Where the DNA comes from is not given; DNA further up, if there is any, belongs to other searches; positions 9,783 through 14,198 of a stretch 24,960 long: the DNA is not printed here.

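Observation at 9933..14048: GH140 apiosidase - GH78 rhamnosidase natural fusion enzyme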

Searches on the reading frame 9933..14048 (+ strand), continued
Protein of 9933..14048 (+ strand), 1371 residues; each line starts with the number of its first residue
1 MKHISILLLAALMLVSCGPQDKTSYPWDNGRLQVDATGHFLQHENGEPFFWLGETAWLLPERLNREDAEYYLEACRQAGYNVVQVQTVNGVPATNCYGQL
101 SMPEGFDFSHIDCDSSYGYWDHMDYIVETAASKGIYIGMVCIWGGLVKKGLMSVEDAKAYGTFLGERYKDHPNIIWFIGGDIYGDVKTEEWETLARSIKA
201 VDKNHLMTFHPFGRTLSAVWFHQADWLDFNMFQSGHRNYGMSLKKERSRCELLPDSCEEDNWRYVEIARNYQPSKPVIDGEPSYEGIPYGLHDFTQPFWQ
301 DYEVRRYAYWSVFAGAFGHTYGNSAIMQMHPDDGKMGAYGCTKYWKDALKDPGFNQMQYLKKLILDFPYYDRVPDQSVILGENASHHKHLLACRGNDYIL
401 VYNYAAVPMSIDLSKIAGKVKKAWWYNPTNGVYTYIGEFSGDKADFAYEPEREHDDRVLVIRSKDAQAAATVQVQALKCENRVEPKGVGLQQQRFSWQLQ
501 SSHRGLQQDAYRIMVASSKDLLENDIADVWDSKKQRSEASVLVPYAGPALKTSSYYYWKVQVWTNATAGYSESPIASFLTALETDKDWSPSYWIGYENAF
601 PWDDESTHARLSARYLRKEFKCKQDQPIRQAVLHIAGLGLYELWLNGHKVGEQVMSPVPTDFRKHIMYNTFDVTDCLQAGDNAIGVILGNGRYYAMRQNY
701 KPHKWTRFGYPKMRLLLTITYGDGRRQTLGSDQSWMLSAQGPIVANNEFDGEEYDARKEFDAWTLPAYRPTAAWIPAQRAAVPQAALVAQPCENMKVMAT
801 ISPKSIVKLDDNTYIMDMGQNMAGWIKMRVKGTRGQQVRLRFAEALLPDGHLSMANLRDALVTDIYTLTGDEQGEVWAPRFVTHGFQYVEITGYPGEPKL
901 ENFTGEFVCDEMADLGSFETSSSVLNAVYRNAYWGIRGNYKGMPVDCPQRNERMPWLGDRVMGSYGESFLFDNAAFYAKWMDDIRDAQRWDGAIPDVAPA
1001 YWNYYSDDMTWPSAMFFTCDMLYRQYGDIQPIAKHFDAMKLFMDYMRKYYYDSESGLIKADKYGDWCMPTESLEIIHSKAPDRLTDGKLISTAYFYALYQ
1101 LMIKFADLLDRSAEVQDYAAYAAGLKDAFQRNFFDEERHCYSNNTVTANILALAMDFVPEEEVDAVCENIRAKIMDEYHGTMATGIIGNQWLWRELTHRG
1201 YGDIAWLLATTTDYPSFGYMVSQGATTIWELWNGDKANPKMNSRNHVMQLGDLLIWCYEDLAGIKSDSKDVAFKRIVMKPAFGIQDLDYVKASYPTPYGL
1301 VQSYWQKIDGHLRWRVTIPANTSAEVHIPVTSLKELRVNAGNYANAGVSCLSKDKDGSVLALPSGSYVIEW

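Call 11: find_related_loci(query=window:9933-14048:+, collection=genome_contigs, flank=10000)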
Query window:9933-14048:+ (1371 aa) in genome_contigs; peptide patterns used: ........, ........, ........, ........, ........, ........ (x = any residue, [..] = any of these).
520 stretches matched a pattern; 515 encode a relative of the query (tblastn E <= 1e-3); the best 80 are kept; 80 distinct loci.
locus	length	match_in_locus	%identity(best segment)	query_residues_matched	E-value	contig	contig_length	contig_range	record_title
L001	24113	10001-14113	97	1-1371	0e+0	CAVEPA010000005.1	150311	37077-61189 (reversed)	bacterium isolate H07633-L1_cleanbin_000013 genome assembly, contig: Spades_H07633-L1_contig_14, whole genome shotgun se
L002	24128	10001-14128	78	20-1371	0e+0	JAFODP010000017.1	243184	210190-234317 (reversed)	MAG: Bacteroidales bacterium isolate RGIG371 Dairy_cattle_Colon-4__c960, whole genome shotgun sequence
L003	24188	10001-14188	62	3-1370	0e+0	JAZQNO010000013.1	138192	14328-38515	MAG: Bacteroidales bacterium isolate T1900045246_TH20190016.MAGScoT_cleanbin_000006 SGB_5632_k141_396976, whole genome s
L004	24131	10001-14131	77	20-1371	0e+0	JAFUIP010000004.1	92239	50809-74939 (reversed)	MAG: Bacteroidales bacterium isolate RGIG4528 Roe_deer_Rectum-1__c431, whole genome shotgun sequence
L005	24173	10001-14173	54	6-1355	0e+0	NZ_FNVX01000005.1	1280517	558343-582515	Bacteroides ihuae strain Marseille-P2824T, whole genome shotgun sequence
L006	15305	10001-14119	54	2-1332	0e+0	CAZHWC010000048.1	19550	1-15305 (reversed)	MAG TPA_asm: uncultured Proteiniphilum sp. isolate SRP294416_co2_410 genome assembly, contig: NODE_2927_length_19550_cov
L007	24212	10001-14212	52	1-1369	0e+0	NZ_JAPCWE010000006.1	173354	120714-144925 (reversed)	Anaerorudis cellulosivorans strain m5 c_000000000006, whole genome shotgun sequence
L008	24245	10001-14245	52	1-1368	0e+0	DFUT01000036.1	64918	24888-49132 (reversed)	MAG TPA_asm: Bacteroidales bacterium UBA4179 UBA4179_contig_446, whole genome shotgun sequence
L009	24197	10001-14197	53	1-1367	0e+0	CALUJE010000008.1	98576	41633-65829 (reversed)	MAG: uncultured Phocaeicola sp. isolate BRZ_EM__bin12 genome assembly, contig: BRZ_EM__NODE_271_length_98576_cov_10.0934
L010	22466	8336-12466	52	4-1343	0e+0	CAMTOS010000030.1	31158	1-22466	MAG TPA_asm: uncultured Bacteroides sp. isolate SRR7610115_bin.1_metaWRAP_v1.3_MAG genome assembly, contig: ERZ14021373.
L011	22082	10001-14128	53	7-1343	0e+0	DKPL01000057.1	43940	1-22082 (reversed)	MAG TPA_asm: Bacteroides sp. UBA7335 UBA7335_contig_13893, whole genome shotgun sequence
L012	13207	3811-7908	51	4-1329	0e+0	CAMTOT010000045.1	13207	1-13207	MAG TPA_asm: uncultured Bacteroidales bacterium isolate SRR7610114_bin.2_metaWRAP_v1.3_MAG genome assembly, contig: ERZ1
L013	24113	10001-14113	52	22-1343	0e+0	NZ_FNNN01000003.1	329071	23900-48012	Bacteroides faecis MAJ27, whole genome shotgun sequence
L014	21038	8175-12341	52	1-1343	0e+0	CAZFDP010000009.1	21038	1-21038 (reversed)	MAG TPA_asm: uncultured Phocaeicola sp. isolate SRP315200_co2_513 genome assembly, contig: NODE_2226_length_21038_cov_21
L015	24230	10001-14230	52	1-1368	0e+0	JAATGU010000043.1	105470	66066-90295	MAG: Bacteroidales bacterium isolate bin_67 k141_461082, whole genome shotgun sequence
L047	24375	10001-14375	54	6-1336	0e+0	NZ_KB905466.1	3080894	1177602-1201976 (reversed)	Bacteroides salyersiae WAL 10018 = DSM 18765 = JCM 12988 strain DSM 18765 acAqE-supercont1.1, whole genome shotgun seque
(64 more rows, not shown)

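Call 23: search_protein_families(library=pfam, proteins=[P0002, P0003, P0004, P0006, P0007, P0008, P0009], max_evalue=0.00001)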
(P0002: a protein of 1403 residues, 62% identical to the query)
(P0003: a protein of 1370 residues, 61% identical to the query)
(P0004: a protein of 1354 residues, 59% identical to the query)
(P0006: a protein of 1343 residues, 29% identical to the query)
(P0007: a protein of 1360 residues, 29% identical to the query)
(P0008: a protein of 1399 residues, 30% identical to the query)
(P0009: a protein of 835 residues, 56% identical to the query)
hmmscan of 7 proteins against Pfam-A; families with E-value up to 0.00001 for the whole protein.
P0002 (1403 aa): 7 families
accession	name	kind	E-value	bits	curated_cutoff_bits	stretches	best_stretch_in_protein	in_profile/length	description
PF13204.13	Apiosidase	-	4.5e-108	362.1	26.5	1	38-379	3-316/320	Apiosidase-like, catalytic domain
PF17389.8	Bac_rhamnosid6H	-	5.4e-93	312.4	24.5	1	943-1289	2-338/339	Bacterial alpha-L-rhamnosidase 6 hairpin glycosidase domain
PF08531.16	Bac_rhamnosid_N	-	1.1e-50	172.2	25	1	657-826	3-170/172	Alpha-L-rhamnosidase N-terminal domain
PF25788.1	Ig_Rha78A_N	-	1.6e-29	102.7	27.4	1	506-614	3-104/105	Rha78A-like, N-terminal immunoglobulin domain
PF05592.18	Bac_rhamnosid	-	1.8e-28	98.9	22.2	1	838-935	3-99/102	Bacterial alpha-L-rhamnosidase concanavalin-like domain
PF12904.13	Collagen_bind_2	-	1.5e-24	86.1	22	1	398-486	2-91/92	Putative collagen-binding domain of a collagenase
PF17390.7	Bac_rhamnosid_C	-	5.7e-12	45.7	22.1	1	1292-1362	1-70/78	Bacterial alpha-L-rhamnosidase C-terminal domain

P0003 (1370 aa): 7 families
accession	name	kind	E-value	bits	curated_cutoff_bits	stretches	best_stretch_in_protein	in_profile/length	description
PF13204.13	Apiosidase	-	3.5e-106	355.9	26.5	1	28-344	3-315/320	Apiosidase-like, catalytic domain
PF17389.8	Bac_rhamnosid6H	-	2e-93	313.8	24.5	1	910-1256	2-338/339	Bacterial alpha-L-rhamnosidase 6 hairpin glycosidase domain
PF08531.16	Bac_rhamnosid_N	-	4.3e-51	173.6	25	1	623-793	2-170/172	Alpha-L-rhamnosidase N-terminal domain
PF25788.1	Ig_Rha78A_N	-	4.1e-33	114.2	27.4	1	472-581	1-104/105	Rha78A-like, N-terminal immunoglobulin domain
PF05592.18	Bac_rhamnosid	-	1.2e-30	105.9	22.2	1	804-904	2-101/102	Bacterial alpha-L-rhamnosidase concanavalin-like domain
PF12904.13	Collagen_bind_2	-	2.7e-20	72.4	22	1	364-453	2-91/92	Putative collagen-binding domain of a collagenase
PF17390.7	Bac_rhamnosid_C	-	1.2e-14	54.3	22.1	1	1266-1334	6-72/78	Bacterial alpha-L-rhamnosidase C-terminal domain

P0004 (1354 aa): 7 families
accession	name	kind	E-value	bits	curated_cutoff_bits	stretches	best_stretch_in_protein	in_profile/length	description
PF13204.13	Apiosidase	-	1.6e-102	343.9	26.5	1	19-332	4-313/320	Apiosidase-like, catalytic domain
PF17389.8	Bac_rhamnosid6H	-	9.8e-91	305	24.5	1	900-1245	3-338/339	Bacterial alpha-L-rhamnosidase 6 hairpin glycosidase domain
PF08531.16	Bac_rhamnosid_N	-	2.8e-50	170.9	25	1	612-783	2-171/172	Alpha-L-rhamnosidase N-terminal domain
PF05592.18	Bac_rhamnosid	-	3.3e-33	114.1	22.2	1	793-893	2-101/102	Bacterial alpha-L-rhamnosidase concanavalin-like domain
PF25788.1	Ig_Rha78A_N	-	4.9e-31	107.5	27.4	1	462-568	3-103/105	Rha78A-like, N-terminal immunoglobulin domain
PF12904.13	Collagen_bind_2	-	4.7e-20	71.7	22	1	353-441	1-91/92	Putative collagen-binding domain of a collagenase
PF17390.7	Bac_rhamnosid_C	-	1.1e-16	60.9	22.1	1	1256-1326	7-75/78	Bacterial alpha-L-rhamnosidase C-terminal domain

P0006 (1343 aa): 7 families
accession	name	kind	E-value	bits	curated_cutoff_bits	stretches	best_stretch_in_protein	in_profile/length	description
PF17389.8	Bac_rhamnosid6H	-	2.7e-119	398.9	24.5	1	432-783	2-337/339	Bacterial alpha-L-rhamnosidase 6 hairpin glycosidase domain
PF13204.13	Apiosidase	-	9.4e-92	308.5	26.5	1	912-1227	12-315/320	Apiosidase-like, catalytic domain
PF08531.16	Bac_rhamnosid_N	-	4.5e-54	183.3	25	1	149-313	2-167/172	Alpha-L-rhamnosidase N-terminal domain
PF05592.18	Bac_rhamnosid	-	5.5e-24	84.5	22.2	1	327-426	2-101/102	Bacterial alpha-L-rhamnosidase concanavalin-like domain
PF17390.7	Bac_rhamnosid_C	-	8.7e-18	64.4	22.1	1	789-852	1-60/78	Bacterial alpha-L-rhamnosidase C-terminal domain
PF25788.1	Ig_Rha78A_N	-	1e-15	58.3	27.4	1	4-115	1-105/105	Rha78A-like, N-terminal immunoglobulin domain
PF12904.13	Collagen_bind_2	-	2.5e-12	46.9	22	1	1252-1334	11-91/92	Putative collagen-binding domain of a collagenase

P0007 (1360 aa): 8 families
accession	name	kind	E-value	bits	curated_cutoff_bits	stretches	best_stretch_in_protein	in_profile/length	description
PF17389.8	Bac_rhamnosid6H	-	3.2e-122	408.5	24.5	1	435-788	1-338/339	Bacterial alpha-L-rhamnosidase 6 hairpin glycosidase domain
PF13204.13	Apiosidase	-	6.6e-90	302.4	26.5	1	911-1233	6-315/320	Apiosidase-like, catalytic domain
PF08531.16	Bac_rhamnosid_N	-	2.1e-55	187.6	25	1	153-315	2-165/172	Alpha-L-rhamnosidase N-terminal domain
PF05592.18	Bac_rhamnosid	-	1.7e-25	89.3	22.2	1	332-431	3-102/102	Bacterial alpha-L-rhamnosidase concanavalin-like domain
PF17390.7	Bac_rhamnosid_C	-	7.5e-17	61.4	22.1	1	794-856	2-60/78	Bacterial alpha-L-rhamnosidase C-terminal domain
PF25788.1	Ig_Rha78A_N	-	3.6e-16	59.8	27.4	1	4-118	1-104/105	Rha78A-like, N-terminal immunoglobulin domain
PF12904.13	Collagen_bind_2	-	4.4e-14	52.5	22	1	1272-1351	11-91/92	Putative collagen-binding domain of a collagenase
PF22422.2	MGH1-like_GH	-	3.5e-07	30.6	27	0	613-667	171-225/356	Mannosylglycerate hydrolase MGH1-like glycoside hydrolase domain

P0008 (1399 aa): 7 families
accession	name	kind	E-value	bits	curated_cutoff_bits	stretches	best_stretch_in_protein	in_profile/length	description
PF17389.8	Bac_rhamnosid6H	-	1.7e-120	402.8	24.5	1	458-809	3-338/339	Bacterial alpha-L-rhamnosidase 6 hairpin glycosidase domain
PF13204.13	Apiosidase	-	1.7e-89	301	26.5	1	957-1283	6-315/320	Apiosidase-like, catalytic domain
PF08531.16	Bac_rhamnosid_N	-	2.5e-52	177.6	25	1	163-326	2-166/172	Alpha-L-rhamnosidase N-terminal domain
PF05592.18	Bac_rhamnosid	-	4.7e-24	84.7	22.2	1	342-426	3-87/102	Bacterial alpha-L-rhamnosidase concanavalin-like domain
PF17390.7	Bac_rhamnosid_C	-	1.1e-15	57.6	22.1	1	815-884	2-64/78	Bacterial alpha-L-rhamnosidase C-terminal domain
PF25788.1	Ig_Rha78A_N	-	1.3e-14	54.8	27.4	1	18-128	1-104/105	Rha78A-like, N-terminal immunoglobulin domain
PF12904.13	Collagen_bind_2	-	1.3e-10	41.4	22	1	1322-1398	11-91/92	Putative collagen-binding domain of a collagenase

P0009 (835 aa): 3 families
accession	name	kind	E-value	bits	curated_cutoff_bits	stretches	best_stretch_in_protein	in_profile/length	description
PF13204.13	Apiosidase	-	1e-111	374.1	26.5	1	35-364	1-320/320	Apiosidase-like, catalytic domain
PF13088.12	BNR_2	-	8.4e-45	153.7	31.4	1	520-809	1-275/277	BNR repeat-like domain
PF12904.13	Collagen_bind_2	-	1.6e-23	82.8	22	1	366-454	1-91/92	Putative collagen-binding domain of a collagenase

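Call 34: search_protein_families(library=ncbifam, proteins=[window:9933-14048:+], max_evalue=0.001)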
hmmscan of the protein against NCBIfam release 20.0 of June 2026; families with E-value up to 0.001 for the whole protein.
window:9933-14048:+ (1371 aa): 2 families
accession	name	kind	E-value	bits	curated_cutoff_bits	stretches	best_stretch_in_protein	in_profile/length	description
NF041573.1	rhamnosid_Stmyc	equivalog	3e-170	568.3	1720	2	601-1343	290-1007/1028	alpha-L-rhamnosidase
NF041572.1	rhamnosid_Flavobac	equivalog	6.9e-154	514.2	1800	1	463-1371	14-943/946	alpha-L-rhamnosidase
